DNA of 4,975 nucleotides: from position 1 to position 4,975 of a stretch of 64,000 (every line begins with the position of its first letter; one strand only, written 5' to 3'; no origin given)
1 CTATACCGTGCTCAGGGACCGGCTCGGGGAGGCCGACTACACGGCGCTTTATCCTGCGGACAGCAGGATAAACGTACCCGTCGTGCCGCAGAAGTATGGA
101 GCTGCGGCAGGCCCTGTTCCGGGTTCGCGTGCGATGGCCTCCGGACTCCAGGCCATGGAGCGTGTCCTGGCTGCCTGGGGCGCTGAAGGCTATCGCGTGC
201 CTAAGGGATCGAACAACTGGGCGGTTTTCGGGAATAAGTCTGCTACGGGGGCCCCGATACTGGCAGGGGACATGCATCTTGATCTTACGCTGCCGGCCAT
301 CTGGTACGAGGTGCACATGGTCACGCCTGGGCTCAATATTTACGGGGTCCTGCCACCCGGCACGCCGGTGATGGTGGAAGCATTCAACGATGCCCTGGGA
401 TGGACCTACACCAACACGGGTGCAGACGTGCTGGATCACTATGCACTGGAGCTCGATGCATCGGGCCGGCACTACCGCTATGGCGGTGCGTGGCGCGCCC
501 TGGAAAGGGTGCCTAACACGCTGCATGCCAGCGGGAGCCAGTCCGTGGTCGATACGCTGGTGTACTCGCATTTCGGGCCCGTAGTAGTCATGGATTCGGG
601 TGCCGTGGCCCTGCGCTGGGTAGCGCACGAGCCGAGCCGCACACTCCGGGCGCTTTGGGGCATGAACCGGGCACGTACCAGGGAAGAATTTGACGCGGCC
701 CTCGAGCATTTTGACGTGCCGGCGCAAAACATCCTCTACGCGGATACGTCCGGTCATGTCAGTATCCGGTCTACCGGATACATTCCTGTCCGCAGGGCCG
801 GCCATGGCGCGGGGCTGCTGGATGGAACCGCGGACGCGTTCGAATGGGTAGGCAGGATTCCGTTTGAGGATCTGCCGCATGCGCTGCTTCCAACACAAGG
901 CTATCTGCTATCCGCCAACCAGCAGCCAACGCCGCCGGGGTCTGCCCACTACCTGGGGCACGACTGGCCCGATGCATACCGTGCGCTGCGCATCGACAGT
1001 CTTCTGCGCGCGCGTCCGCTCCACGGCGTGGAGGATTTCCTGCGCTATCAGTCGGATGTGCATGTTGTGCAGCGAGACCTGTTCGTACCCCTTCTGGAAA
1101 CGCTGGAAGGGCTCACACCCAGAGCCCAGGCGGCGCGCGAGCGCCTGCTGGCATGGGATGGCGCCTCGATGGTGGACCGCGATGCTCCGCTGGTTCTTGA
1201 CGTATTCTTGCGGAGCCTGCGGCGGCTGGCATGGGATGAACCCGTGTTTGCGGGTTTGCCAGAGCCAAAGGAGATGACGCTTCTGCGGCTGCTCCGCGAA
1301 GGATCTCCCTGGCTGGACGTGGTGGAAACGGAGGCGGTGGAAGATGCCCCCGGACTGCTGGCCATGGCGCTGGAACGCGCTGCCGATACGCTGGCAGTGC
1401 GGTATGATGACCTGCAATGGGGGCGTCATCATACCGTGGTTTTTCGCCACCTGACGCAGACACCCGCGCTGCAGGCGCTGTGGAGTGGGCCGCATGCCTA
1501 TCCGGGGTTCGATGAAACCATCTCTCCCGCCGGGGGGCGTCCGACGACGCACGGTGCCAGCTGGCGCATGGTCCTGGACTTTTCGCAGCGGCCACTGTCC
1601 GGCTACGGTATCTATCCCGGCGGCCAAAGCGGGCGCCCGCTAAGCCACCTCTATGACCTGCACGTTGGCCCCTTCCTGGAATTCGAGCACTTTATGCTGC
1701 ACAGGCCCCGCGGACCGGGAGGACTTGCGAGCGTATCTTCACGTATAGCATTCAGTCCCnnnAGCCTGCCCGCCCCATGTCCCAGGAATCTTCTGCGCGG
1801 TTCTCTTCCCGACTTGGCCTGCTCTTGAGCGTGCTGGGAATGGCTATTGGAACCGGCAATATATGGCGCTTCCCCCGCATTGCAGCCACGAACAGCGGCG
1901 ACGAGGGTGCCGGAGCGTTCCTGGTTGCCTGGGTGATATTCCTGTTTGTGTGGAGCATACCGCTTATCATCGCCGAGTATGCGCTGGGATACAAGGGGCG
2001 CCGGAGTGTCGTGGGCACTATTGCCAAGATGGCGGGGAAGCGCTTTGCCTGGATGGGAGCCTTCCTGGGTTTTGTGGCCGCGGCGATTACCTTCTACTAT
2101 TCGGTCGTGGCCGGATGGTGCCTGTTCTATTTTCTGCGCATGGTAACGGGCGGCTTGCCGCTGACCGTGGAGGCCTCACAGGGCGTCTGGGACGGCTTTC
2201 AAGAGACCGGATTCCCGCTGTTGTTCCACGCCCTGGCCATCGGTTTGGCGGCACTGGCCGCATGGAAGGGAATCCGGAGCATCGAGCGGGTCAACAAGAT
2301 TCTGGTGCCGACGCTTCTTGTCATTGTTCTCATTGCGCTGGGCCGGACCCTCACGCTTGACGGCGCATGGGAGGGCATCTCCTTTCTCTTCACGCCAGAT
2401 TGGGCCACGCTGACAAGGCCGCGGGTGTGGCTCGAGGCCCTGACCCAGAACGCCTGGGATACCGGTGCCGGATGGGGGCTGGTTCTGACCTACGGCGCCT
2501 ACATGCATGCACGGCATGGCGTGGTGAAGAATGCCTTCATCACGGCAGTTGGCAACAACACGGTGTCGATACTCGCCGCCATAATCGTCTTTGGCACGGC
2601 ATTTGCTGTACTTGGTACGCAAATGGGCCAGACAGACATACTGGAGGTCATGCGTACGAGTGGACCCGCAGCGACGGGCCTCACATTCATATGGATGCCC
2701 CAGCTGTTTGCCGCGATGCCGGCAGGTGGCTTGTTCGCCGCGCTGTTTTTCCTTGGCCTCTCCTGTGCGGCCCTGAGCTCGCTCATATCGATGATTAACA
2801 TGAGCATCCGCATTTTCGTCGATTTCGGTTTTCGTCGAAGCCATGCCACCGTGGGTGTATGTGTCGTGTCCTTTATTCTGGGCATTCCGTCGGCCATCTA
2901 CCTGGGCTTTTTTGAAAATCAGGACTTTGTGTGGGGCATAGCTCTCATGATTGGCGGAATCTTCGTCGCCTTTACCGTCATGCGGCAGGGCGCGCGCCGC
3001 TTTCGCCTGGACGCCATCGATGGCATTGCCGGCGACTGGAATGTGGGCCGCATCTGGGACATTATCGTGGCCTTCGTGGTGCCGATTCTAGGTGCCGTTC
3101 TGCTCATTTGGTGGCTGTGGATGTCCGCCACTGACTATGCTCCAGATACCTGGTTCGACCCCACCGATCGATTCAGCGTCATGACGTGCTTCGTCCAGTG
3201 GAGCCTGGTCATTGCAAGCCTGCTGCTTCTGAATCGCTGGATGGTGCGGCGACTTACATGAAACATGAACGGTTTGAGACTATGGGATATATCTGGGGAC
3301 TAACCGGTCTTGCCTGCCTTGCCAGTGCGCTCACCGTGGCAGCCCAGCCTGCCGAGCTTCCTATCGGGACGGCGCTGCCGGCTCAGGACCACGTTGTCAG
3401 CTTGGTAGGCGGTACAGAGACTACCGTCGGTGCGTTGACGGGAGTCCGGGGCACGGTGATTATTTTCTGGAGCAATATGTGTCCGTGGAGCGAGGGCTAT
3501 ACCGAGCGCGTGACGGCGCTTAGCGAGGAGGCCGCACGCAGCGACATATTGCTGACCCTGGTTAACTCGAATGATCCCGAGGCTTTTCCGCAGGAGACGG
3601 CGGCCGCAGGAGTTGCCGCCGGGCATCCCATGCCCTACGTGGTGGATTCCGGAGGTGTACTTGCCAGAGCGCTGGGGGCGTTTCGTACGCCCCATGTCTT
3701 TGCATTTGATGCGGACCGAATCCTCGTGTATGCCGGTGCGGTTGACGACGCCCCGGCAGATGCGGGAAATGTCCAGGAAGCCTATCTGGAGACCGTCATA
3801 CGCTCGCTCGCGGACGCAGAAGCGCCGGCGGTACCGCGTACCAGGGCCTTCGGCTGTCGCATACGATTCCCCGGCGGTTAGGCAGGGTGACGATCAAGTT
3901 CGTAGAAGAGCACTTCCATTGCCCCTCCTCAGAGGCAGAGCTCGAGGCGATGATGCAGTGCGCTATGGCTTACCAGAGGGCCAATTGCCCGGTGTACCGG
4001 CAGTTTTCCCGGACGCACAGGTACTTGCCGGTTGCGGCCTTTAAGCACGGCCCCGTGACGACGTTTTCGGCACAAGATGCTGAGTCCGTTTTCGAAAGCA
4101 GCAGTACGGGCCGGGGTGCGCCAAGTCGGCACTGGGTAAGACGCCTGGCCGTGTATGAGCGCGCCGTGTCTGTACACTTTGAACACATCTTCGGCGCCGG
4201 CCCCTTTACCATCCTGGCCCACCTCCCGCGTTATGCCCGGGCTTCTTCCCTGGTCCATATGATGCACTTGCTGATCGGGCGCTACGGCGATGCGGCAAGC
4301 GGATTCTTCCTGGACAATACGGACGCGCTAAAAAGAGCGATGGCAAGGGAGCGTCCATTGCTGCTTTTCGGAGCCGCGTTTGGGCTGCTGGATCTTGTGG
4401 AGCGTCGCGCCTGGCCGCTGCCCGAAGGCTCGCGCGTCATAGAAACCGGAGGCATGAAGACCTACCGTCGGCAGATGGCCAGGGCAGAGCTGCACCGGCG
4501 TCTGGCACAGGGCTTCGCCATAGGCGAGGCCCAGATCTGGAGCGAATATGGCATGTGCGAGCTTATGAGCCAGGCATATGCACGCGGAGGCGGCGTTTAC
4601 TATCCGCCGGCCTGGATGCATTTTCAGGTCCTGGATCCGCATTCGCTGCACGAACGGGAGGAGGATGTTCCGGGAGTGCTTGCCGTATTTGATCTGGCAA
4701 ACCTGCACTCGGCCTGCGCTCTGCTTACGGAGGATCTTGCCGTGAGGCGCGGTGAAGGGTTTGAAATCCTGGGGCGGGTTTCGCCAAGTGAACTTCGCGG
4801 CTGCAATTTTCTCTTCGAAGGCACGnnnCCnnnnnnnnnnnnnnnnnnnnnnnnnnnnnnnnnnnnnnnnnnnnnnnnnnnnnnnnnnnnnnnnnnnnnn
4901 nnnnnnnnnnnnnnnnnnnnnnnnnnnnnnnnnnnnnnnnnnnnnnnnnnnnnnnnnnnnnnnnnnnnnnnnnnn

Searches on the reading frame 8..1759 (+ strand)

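Call 33: search_protein_families(library=pfam, proteins=[window:8-1759:+], max_evalue=0.0001)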
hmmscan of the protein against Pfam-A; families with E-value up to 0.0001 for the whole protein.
window:8-1759:+ (584 aa): 1 family
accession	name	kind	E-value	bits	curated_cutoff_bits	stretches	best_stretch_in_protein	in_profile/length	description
PF01804.23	Penicil_amidase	-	2.7e-127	427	21.3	1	4-560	154-662/675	Penicillin amidase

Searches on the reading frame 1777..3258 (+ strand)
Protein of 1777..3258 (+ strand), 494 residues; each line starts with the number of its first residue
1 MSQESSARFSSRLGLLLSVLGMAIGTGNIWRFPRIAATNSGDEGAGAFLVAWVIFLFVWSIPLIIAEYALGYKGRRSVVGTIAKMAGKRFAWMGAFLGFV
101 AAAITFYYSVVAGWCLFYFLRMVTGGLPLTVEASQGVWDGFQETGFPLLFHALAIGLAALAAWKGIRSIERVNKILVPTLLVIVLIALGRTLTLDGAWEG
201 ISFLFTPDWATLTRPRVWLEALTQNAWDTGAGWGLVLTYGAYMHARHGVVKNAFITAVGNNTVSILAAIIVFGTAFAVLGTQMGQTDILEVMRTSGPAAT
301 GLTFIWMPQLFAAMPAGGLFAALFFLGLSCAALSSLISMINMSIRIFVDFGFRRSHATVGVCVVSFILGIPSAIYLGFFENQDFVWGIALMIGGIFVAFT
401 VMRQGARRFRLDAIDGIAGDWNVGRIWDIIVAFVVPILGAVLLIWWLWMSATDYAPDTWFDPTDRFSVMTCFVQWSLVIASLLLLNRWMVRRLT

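Call 33: search_protein_families(library=pfam, proteins=[window:1777-3258:+], max_evalue=0.0001)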
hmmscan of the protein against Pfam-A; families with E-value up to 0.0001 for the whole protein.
window:1777-3258:+ (494 aa): 1 family
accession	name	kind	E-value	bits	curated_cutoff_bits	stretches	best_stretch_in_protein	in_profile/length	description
PF00209.24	SNF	-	1.1e-56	193.2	27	2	152-491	185-519/524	Sodium:neurotransmitter symporter family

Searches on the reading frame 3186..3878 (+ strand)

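Call 33: search_protein_families(library=pfam, proteins=[window:3186-3878:+], max_evalue=0.0001)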
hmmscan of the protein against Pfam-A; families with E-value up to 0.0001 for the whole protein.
window:3186-3878:+ (231 aa): 2 families
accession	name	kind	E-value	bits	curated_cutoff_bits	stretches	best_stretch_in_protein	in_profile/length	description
PF08534.16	Redoxin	-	1e-08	35.5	26.6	1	74-190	16-138/148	Redoxin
PF00578.27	AhpC-TSA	-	1.5e-06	28.6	26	1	75-182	14-123/124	AhpC/TSA family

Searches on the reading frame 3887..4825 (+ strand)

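Call 33: search_protein_families(library=pfam, proteins=[window:3887-4825:+], max_evalue=0.0001)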
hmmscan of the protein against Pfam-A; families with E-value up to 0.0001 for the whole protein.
window:3887-4825:+ (313 aa): 1 family
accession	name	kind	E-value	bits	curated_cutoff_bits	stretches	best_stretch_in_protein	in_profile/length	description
PF04443.18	LuxE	-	2.3e-08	33.7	24.9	1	140-307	192-383/391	Acyl-protein synthetase, LuxE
